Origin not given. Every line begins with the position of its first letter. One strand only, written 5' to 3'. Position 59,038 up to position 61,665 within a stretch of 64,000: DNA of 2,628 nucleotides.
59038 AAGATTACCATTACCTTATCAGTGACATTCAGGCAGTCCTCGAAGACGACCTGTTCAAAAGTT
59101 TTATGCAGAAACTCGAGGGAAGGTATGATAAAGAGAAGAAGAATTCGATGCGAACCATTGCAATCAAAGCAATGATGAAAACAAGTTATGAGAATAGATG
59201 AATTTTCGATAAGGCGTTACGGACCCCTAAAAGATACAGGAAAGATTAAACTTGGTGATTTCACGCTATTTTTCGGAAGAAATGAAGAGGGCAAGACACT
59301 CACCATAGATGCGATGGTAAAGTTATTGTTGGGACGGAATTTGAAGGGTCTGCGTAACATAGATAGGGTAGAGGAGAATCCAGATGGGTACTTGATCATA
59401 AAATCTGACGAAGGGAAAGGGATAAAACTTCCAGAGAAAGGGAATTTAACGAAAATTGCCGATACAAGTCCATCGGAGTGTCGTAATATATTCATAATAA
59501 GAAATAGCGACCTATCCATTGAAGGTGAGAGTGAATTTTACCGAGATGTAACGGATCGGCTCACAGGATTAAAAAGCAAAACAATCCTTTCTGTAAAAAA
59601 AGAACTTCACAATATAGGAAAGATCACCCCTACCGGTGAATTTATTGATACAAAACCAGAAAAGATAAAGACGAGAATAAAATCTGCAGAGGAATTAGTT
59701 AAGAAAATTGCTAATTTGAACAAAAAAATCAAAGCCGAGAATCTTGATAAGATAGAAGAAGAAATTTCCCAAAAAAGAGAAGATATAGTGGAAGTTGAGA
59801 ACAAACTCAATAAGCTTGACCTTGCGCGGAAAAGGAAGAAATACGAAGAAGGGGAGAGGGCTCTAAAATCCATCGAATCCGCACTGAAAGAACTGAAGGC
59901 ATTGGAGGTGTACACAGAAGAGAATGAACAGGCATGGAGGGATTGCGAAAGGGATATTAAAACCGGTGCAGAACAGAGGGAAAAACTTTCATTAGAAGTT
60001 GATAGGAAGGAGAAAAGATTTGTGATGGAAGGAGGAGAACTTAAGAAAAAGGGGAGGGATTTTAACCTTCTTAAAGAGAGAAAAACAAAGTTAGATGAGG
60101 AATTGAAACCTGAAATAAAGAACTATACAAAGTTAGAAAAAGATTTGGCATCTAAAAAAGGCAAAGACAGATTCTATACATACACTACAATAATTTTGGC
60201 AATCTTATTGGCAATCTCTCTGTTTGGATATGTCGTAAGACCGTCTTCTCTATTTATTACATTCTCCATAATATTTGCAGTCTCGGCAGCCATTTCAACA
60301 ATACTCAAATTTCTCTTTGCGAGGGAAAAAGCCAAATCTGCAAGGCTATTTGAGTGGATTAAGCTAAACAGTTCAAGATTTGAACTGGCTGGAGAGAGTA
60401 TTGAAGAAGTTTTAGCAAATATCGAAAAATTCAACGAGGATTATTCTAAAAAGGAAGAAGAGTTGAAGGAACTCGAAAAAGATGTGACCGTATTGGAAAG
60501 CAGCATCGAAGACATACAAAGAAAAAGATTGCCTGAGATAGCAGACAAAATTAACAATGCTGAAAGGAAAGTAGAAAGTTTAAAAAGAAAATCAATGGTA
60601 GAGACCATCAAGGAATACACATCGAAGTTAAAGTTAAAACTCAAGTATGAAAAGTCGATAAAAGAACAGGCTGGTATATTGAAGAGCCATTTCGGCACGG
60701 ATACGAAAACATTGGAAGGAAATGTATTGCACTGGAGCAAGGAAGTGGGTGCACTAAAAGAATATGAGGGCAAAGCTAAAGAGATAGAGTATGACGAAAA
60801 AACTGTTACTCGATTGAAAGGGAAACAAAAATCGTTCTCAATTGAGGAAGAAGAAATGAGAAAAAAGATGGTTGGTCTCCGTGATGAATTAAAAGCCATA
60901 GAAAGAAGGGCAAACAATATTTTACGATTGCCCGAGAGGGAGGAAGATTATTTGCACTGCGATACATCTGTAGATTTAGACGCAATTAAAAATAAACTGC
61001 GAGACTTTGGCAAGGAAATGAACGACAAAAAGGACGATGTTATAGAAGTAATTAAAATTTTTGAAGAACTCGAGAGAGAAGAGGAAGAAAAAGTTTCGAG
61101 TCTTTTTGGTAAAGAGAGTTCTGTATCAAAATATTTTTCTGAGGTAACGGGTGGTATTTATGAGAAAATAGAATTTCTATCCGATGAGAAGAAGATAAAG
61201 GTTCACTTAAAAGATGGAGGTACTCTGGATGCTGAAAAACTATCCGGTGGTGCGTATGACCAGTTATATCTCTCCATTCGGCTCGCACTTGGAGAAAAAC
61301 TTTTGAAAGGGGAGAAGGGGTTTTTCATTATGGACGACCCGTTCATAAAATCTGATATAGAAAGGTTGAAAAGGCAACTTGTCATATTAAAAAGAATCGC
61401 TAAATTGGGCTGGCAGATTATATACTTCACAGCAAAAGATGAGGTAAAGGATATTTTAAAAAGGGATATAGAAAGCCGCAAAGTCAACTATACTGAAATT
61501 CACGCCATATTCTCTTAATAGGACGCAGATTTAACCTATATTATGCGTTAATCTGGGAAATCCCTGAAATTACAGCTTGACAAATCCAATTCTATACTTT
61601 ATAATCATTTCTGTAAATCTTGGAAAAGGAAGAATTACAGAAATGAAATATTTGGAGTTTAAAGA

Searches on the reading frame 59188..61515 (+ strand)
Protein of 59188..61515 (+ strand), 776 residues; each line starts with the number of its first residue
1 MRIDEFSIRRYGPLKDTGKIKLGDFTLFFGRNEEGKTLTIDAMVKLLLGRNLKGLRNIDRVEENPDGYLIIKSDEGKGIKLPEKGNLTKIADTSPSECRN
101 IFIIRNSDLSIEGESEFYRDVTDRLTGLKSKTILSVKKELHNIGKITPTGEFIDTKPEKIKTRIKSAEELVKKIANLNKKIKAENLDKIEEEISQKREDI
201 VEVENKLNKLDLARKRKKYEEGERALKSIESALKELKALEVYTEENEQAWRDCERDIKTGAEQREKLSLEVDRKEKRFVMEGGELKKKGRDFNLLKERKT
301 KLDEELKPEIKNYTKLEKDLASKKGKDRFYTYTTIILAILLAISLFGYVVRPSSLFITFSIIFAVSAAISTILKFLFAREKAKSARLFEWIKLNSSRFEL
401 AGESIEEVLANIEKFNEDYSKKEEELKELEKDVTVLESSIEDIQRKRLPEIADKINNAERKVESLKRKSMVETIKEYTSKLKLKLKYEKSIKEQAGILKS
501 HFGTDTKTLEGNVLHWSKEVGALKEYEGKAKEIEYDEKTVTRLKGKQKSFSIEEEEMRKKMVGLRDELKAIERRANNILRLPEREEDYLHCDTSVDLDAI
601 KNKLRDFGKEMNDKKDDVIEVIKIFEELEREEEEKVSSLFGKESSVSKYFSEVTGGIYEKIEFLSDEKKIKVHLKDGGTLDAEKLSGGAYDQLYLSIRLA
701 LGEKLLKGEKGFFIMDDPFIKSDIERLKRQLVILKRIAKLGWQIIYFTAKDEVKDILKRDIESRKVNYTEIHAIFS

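Call 76: search_protein_families(library=pfam, proteins=[window:59188-61515:+], max_evalue=0.0001)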
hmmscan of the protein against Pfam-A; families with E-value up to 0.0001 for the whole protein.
window:59188-61515:+ (776 aa): 1 family
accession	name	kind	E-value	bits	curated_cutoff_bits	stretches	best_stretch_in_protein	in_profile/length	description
PF13514.12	AAA_27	-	4.1e-06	27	22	1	1-50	1-53/206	AAA domain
